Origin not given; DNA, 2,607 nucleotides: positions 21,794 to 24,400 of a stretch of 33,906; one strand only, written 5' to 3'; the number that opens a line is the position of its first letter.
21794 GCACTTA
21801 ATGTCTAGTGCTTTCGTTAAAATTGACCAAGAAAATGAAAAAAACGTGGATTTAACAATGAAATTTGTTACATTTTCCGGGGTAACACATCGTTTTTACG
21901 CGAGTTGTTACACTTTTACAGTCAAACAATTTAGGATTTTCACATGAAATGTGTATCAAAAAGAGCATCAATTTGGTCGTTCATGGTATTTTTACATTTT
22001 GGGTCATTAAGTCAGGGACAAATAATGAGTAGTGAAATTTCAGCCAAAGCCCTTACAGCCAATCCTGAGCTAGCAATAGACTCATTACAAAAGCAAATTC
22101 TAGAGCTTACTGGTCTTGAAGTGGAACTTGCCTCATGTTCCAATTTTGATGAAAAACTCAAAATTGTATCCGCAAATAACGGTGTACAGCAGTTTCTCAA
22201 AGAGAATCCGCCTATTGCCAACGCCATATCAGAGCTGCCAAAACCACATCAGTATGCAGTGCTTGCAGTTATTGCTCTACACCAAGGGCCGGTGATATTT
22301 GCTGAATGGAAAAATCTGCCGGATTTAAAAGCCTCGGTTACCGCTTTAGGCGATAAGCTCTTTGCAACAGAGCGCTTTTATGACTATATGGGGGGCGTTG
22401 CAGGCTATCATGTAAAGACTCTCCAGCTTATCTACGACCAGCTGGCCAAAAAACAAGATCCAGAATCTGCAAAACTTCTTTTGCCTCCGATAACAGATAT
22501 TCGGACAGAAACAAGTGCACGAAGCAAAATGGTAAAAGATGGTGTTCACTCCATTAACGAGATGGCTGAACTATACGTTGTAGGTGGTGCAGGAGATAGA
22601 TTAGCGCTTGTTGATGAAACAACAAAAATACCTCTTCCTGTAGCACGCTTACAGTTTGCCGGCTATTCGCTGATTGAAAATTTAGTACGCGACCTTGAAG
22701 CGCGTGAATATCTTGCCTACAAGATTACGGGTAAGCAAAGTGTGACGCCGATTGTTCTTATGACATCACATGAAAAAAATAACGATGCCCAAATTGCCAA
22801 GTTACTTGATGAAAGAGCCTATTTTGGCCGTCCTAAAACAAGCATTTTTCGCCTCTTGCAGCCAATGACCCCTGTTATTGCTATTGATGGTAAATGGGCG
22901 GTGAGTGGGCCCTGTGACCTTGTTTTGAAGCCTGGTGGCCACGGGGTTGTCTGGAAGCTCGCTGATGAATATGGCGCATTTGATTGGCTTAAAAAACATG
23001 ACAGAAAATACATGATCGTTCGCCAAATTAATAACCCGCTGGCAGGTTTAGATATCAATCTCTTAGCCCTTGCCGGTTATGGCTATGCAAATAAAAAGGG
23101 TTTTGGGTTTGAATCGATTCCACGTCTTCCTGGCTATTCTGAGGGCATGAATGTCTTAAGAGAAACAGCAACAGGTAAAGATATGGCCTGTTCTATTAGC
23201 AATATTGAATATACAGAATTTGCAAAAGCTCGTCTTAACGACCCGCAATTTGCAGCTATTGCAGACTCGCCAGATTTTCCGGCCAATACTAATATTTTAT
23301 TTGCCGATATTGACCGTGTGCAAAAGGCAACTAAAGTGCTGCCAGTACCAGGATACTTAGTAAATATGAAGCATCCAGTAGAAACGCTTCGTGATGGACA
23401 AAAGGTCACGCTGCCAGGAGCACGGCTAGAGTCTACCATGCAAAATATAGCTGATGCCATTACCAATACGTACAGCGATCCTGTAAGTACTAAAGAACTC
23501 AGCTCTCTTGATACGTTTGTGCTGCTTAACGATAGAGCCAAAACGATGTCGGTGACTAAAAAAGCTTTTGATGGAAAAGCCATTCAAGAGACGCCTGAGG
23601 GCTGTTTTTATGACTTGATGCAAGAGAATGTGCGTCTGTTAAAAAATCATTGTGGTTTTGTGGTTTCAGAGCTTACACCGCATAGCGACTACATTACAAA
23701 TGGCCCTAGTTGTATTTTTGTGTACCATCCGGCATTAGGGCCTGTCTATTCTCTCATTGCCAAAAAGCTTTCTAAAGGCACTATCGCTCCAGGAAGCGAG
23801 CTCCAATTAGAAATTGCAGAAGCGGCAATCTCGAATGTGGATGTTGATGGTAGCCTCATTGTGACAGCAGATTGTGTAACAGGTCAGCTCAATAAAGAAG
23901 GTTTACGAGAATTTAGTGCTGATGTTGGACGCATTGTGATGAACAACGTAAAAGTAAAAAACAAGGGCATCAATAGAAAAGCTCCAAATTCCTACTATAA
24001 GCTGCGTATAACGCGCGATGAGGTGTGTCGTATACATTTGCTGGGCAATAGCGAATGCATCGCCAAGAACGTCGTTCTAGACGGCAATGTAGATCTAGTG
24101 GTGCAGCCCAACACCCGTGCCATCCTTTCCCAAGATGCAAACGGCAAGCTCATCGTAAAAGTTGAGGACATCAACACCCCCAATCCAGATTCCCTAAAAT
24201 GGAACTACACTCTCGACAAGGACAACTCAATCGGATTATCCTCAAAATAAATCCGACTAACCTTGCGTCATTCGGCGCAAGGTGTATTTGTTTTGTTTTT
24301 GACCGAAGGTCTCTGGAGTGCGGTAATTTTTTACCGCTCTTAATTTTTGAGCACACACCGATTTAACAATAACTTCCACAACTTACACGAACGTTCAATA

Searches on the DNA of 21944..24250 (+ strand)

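Call 102: search_with_rna_model(model_id=R1, sources=[L024, L025], max_evalue=1)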
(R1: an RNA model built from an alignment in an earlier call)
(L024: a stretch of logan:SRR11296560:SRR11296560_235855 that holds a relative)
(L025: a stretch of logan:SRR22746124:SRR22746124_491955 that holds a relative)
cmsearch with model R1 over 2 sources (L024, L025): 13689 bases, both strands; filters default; matches with E-value up to 1: 1.
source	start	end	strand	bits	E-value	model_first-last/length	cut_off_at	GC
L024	3088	3122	-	15.7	0.018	1-59/59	no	0.46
